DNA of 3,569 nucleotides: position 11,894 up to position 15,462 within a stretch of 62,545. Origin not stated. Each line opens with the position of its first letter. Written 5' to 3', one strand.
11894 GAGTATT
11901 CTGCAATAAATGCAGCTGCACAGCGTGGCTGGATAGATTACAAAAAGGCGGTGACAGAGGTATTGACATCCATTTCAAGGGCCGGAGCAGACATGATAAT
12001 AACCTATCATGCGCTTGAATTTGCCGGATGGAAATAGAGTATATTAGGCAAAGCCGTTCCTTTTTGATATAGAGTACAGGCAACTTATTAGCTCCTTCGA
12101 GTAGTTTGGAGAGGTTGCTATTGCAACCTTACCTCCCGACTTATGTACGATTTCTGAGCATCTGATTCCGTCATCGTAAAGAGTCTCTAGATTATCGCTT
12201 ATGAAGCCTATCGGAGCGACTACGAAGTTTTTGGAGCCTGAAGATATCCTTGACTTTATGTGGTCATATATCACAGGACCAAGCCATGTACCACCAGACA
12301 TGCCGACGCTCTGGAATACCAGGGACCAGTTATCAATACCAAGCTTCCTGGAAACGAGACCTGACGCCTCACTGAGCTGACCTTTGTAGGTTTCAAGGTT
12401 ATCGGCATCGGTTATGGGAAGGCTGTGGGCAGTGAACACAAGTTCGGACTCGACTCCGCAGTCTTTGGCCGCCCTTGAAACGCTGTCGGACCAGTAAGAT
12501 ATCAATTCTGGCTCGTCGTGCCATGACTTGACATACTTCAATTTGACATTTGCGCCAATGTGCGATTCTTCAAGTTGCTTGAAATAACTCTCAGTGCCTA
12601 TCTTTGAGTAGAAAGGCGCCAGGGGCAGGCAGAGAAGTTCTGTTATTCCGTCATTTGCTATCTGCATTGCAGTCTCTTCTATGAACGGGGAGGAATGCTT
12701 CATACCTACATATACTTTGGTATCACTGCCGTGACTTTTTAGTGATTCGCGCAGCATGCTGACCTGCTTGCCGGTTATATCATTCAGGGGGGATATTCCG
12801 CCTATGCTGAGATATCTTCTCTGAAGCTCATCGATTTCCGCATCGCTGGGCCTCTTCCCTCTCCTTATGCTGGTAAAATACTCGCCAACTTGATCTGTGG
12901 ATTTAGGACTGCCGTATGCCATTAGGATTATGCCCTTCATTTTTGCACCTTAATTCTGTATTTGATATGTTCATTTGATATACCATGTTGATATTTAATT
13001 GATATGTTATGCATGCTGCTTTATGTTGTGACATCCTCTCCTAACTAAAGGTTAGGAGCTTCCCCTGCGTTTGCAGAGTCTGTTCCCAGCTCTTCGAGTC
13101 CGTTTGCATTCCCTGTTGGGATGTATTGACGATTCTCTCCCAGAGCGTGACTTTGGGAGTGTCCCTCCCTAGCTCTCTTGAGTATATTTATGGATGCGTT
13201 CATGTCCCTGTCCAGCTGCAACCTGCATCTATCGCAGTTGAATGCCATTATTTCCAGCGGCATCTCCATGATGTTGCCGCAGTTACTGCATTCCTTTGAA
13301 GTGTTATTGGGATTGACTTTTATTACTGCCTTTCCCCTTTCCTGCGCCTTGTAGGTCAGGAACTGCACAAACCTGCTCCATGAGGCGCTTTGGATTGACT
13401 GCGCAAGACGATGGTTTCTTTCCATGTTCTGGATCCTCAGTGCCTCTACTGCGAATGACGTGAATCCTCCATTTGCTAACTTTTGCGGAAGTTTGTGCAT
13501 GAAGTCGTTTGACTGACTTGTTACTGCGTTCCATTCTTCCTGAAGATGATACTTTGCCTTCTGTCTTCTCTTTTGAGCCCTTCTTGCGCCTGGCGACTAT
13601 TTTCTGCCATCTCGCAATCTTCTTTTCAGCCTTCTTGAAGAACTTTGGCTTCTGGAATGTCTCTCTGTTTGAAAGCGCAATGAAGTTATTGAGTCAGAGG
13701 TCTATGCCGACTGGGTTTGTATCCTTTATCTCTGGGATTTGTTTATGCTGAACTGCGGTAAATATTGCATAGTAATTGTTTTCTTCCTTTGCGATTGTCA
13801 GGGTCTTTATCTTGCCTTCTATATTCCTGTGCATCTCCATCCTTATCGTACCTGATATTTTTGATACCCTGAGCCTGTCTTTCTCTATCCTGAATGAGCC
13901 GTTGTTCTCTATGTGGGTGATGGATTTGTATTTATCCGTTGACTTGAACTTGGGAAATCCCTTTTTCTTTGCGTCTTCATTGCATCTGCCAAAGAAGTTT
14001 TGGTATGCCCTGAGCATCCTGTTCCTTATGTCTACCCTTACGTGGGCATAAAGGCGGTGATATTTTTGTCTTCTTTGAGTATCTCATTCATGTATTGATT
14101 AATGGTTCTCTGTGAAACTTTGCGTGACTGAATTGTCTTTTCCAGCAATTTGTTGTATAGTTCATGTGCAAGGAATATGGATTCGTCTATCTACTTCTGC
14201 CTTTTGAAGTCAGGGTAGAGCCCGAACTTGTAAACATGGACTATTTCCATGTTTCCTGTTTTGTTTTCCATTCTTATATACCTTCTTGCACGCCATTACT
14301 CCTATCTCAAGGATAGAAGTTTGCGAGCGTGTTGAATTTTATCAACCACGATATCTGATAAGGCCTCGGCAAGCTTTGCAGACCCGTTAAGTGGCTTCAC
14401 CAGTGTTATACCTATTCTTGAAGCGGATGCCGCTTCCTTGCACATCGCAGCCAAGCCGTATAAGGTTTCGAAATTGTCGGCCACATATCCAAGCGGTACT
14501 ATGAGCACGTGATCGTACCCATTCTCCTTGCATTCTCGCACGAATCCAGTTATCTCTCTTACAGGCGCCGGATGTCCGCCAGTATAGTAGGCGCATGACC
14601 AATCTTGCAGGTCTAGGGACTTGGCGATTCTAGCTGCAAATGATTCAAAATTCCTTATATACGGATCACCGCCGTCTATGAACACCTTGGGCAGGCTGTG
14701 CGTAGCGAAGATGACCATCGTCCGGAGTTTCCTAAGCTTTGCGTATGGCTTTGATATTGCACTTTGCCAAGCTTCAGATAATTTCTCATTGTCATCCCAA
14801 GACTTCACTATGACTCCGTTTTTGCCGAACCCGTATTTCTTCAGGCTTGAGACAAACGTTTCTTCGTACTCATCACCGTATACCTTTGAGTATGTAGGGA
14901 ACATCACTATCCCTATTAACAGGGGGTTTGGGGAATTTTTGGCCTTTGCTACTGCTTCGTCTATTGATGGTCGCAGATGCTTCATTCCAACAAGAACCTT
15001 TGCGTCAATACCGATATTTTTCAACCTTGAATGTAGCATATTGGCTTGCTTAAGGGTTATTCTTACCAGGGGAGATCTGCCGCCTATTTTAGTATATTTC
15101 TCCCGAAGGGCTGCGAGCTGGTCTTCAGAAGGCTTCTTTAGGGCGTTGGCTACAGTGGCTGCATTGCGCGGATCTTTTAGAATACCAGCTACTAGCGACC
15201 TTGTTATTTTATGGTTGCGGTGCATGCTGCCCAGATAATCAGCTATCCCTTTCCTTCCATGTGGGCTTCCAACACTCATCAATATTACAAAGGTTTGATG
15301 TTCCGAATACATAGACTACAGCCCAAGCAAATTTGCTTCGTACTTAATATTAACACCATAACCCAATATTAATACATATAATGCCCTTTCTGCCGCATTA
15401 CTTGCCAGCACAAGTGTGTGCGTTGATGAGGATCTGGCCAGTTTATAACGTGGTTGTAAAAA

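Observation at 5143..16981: Bacterial-style coproporphyrin-dependent haem gene set clustered in an archaeal genome, together with an AhbD-like radical SAM enzyme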

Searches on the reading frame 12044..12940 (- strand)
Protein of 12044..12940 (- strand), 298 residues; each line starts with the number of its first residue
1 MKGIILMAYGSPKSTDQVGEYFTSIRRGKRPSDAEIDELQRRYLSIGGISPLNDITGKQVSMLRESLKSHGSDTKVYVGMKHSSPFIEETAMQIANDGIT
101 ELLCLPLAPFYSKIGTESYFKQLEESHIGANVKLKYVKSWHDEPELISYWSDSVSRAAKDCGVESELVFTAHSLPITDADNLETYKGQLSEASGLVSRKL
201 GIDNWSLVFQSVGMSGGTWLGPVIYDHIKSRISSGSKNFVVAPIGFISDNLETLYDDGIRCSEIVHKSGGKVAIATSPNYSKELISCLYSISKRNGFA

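Call 3: search_protein_families(library=pfam, proteins=[window:12044-12940:-], max_evalue=0.01)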
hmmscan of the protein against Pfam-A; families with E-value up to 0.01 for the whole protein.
window:12044-12940:- (298 aa): 1 family
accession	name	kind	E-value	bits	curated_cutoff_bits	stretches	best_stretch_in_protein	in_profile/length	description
PF00762.24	Ferrochelatase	-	2.3e-70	237.6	27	1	2-293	2-314/317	Ferrochelatase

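Call 4: search_protein_families(library=ncbifam, proteins=[window:12044-12940:-], max_evalue=0.01)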
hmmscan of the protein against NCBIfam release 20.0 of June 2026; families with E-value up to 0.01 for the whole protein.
window:12044-12940:- (298 aa): 3 families
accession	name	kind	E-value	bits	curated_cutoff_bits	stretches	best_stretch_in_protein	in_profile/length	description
NF009095.0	PRK12435.1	subfamily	1.1e-68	231.7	455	1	3-291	6-302/311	ferrochelatase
TIGR00109.1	hemH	equivalog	1.4e-53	182.5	124.6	1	2-289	6-314/322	ferrochelatase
NF000689.1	PRK00035.2-1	equivalog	1.5e-47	162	408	1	3-289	4-304/311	ferrochelatase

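Call 26: search_solved_structures(query=window:12044-12940:-, max_evalue=1e-10, show_alignments=2)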
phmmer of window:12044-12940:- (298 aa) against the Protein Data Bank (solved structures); distinct sequences matched with E-value up to 1e-10: 37.
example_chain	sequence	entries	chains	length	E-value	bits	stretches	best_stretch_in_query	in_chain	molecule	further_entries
2c8j_A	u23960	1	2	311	4.2e-55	190.3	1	3-291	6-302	FERROCHELATASE 1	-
1doz_A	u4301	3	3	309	2.1e-54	188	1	3-291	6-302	FERROCHELATASE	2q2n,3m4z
1c9e_A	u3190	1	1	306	2.1e-54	188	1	3-291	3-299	PROTOHEME FERROLYASE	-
1ak1_A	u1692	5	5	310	2.1e-54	188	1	3-291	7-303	FERROCHELATASE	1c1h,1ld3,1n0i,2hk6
2ac2_A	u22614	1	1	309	7.7e-54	186.2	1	3-291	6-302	Ferrochelatase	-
2h1v_A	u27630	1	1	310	1.5e-53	185.2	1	3-291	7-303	Ferrochelatase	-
9vi5_A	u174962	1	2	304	1.9e-53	184.8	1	3-279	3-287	Coproporphyrin III ferrochelatase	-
3goq_A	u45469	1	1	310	2.8e-53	184.3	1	3-291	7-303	Ferrochelatase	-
9kta_A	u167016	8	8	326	4.5e-53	183.7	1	3-291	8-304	Coproporphyrin III ferrochelatase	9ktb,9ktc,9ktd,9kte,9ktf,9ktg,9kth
2q3j_A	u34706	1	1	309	5.2e-53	183.4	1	3-291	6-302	Ferrochelatase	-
2h1w_A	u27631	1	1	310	5.3e-53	183.4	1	3-291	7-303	Ferrochelatase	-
2ac4_A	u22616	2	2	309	7.2e-53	183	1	3-291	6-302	Ferrochelatase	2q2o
8ofl_A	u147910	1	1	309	8.3e-52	179.5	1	3-290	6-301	Coproporphyrin III ferrochelatase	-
8omm_A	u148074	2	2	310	8.4e-52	179.5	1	3-290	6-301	Coproporphyrin III ferrochelatase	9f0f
6sv3_A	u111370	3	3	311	8.4e-52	179.5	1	3-290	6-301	Ferrochelatase | Coproporphyrin III ferrochelatase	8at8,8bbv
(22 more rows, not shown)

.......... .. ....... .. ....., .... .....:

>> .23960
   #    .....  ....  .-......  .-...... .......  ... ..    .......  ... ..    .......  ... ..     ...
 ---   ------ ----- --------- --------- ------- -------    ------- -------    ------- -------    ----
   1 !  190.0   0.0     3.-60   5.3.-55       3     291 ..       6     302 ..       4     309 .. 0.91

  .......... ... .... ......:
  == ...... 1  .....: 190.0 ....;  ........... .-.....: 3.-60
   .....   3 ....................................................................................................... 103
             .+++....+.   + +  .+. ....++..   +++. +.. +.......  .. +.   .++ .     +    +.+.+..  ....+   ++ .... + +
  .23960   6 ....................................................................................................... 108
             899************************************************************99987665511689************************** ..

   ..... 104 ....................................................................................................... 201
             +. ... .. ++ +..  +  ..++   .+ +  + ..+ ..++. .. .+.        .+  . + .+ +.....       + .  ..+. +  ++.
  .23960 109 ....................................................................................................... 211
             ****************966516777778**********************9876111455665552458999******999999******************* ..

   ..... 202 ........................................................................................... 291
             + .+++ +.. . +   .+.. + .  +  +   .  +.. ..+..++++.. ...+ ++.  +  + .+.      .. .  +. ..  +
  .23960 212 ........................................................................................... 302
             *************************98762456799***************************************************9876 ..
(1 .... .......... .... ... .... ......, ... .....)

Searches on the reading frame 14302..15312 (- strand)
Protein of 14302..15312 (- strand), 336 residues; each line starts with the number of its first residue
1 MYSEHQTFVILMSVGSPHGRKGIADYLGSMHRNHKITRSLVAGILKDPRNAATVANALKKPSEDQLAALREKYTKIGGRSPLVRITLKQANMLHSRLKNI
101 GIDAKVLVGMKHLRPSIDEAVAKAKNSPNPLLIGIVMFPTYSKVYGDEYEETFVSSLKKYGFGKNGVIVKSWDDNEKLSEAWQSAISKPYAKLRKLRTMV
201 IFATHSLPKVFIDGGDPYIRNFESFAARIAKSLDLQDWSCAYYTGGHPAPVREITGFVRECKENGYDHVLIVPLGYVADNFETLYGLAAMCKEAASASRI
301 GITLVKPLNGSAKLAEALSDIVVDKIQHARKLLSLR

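Call 3: search_protein_families(library=pfam, proteins=[window:14302-15312:-], max_evalue=0.01)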
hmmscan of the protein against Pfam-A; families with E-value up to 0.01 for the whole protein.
window:14302-15312:- (336 aa): 1 family
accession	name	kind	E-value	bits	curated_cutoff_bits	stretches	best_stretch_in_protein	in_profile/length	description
PF00762.24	Ferrochelatase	-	3e-47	161.6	27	1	9-324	4-315/317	Ferrochelatase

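Call 4: search_protein_families(library=ncbifam, proteins=[window:14302-15312:-], max_evalue=0.01)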
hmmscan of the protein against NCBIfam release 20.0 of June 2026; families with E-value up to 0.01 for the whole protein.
window:14302-15312:- (336 aa): 3 families
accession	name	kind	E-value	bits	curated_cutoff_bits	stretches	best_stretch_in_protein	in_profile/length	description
TIGR00109.1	hemH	equivalog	1e-42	146.7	124.6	1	5-325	4-320/322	ferrochelatase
NF009095.0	PRK12435.1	subfamily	5.8e-38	130.8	455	1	59-328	32-309/311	ferrochelatase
NF000689.1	PRK00035.2-1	equivalog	4.9e-21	75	408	1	63-324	34-309/311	ferrochelatase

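Call 27: search_solved_structures(query=window:14302-15312:-, max_evalue=1e-10, show_alignments=2)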
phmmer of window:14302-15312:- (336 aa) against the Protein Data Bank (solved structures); distinct sequences matched with E-value up to 1e-10: 35.
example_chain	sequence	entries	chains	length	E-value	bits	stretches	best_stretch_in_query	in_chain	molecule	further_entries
9kta_A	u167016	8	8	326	6e-30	107.9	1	58-333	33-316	Coproporphyrin III ferrochelatase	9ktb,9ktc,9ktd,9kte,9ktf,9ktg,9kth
3goq_A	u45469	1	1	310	3.2e-29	105.5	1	58-326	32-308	Ferrochelatase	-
1c9e_A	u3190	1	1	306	3.2e-29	105.5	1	59-326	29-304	PROTOHEME FERROLYASE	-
1doz_A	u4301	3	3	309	3.3e-29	105.5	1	58-326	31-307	FERROCHELATASE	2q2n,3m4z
2ac2_A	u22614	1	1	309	3.3e-29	105.5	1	59-326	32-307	Ferrochelatase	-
1ak1_A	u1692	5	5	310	3.3e-29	105.5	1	58-326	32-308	FERROCHELATASE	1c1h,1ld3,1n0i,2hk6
2c8j_A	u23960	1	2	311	1.6e-28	103.2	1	58-326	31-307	FERROCHELATASE 1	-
2h1v_A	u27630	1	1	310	2.3e-28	102.7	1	58-326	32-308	Ferrochelatase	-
2q3j_A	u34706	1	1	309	8e-28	100.9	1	58-326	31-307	Ferrochelatase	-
2h1w_A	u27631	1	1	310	8e-28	100.9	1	58-326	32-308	Ferrochelatase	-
2ac4_A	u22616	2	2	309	1.1e-27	100.5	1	58-326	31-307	Ferrochelatase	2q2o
9vi5_A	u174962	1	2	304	1.4e-23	87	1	59-295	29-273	Coproporphyrin III ferrochelatase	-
6rwv_A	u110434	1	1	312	3.1e-23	85.9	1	59-325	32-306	Ferrochelatase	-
6sv3_A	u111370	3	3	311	3.3e-23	85.7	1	59-325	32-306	Ferrochelatase | Coproporphyrin III ferrochelatase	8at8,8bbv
8omm_A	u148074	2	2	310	3.6e-23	85.6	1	59-324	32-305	Coproporphyrin III ferrochelatase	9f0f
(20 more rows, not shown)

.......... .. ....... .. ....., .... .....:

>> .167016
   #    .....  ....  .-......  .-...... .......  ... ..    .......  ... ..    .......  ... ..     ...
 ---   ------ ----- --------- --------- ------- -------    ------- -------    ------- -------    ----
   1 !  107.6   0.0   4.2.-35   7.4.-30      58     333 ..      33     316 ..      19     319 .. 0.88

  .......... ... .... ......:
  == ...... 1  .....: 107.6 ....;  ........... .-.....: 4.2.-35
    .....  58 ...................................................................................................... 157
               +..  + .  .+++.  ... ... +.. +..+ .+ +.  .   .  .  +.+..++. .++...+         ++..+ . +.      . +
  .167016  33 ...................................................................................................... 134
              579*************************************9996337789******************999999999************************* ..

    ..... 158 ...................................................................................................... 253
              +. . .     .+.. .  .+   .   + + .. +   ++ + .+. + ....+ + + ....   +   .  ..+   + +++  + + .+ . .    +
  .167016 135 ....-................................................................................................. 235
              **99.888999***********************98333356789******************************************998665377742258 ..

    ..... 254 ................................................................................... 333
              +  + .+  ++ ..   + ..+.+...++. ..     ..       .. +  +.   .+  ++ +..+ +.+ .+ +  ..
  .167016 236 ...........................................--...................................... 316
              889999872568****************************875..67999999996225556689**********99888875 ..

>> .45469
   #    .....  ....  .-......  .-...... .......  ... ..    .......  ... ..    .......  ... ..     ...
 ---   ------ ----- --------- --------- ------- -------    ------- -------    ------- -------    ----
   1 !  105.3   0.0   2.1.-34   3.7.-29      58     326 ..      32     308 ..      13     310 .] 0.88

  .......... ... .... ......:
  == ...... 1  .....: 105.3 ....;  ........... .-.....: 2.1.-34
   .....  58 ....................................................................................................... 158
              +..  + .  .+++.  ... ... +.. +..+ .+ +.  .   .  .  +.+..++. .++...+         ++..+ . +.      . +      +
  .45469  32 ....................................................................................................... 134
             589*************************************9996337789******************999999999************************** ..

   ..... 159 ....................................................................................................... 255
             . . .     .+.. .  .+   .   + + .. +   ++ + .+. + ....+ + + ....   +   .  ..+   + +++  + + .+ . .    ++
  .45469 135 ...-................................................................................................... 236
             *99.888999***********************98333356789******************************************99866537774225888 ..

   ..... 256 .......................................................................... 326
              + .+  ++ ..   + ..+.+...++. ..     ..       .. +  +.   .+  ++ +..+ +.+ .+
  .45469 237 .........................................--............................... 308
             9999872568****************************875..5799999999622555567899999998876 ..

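Call 70: search_protein_representatives(protein=window:14302-15312:-)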
Query: 336 residues. Proteins with E-value up to 0.001 (for the whole library): 1951; up to 1e-10: 699; up to 1e-30: 16. The best 150 are listed.
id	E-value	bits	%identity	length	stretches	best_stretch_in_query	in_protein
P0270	1.9e-122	425.0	59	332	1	7-328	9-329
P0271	3.8e-39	151.3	36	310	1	59-327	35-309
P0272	3.1e-38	148.3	35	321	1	59-329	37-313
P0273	9.7e-38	146.7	29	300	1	44-326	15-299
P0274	1.9e-35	139.1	33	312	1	59-328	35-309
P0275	7.1e-35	137.3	32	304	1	58-325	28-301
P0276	2.5e-33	132.2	32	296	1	60-321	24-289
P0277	4.3e-33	131.4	31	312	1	58-326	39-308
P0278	4.3e-33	131.4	38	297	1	68-325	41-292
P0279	1.1e-32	130.1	33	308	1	58-325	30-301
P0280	4.2e-32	128.2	32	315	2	67-323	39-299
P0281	1.2e-31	126.6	31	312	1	59-327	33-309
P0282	1.3e-31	126.5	31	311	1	59-328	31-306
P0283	2.6e-31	125.6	31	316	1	60-322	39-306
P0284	3.1e-31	125.3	31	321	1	3-327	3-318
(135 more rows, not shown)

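Call 73: list_cluster_members(proteins=[P0270, P0271, P0272, P0273, P0274, P0158, P0160, P0175, P0181, P0134])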
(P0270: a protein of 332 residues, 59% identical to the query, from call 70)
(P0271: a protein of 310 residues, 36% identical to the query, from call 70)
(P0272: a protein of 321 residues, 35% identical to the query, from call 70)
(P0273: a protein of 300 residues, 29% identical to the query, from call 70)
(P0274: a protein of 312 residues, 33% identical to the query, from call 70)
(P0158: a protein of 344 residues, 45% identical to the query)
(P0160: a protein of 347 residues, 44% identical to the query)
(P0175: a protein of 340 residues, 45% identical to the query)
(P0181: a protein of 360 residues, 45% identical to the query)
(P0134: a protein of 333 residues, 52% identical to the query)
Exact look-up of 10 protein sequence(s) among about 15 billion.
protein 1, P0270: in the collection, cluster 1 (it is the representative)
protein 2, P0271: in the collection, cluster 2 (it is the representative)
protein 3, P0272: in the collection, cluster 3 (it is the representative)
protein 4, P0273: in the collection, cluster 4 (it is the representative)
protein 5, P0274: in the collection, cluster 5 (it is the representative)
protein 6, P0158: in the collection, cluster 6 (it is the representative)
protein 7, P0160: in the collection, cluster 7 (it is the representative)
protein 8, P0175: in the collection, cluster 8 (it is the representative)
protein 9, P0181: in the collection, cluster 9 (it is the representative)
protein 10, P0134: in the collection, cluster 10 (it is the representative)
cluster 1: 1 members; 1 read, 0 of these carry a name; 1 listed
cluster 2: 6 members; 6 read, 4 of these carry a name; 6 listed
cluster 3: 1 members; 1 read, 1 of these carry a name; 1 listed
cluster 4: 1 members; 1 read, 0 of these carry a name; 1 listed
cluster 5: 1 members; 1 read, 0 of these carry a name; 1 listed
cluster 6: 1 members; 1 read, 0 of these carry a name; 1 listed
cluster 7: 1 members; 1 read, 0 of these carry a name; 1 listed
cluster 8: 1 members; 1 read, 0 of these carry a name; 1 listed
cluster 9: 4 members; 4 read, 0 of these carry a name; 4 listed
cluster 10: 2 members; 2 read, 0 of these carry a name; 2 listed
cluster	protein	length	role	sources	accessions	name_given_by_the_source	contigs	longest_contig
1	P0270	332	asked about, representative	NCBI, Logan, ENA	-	-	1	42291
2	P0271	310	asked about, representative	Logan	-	-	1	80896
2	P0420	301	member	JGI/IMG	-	ferrochelatase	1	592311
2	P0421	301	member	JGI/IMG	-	ferrochelatase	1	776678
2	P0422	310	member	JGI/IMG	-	ferrochelatase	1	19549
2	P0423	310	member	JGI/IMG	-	ferrochelatase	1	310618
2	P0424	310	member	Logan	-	-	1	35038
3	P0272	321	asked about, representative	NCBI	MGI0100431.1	MAG: ferrochelatase [Candidatus Micrarchaeaceae archaeon]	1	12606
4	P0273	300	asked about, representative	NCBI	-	-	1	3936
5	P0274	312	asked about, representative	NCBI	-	-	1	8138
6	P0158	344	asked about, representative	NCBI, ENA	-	-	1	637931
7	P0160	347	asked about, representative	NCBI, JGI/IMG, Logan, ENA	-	-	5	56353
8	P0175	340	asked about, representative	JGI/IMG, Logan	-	-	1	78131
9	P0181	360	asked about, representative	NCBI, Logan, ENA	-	-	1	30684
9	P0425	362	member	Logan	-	-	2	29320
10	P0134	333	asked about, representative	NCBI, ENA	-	-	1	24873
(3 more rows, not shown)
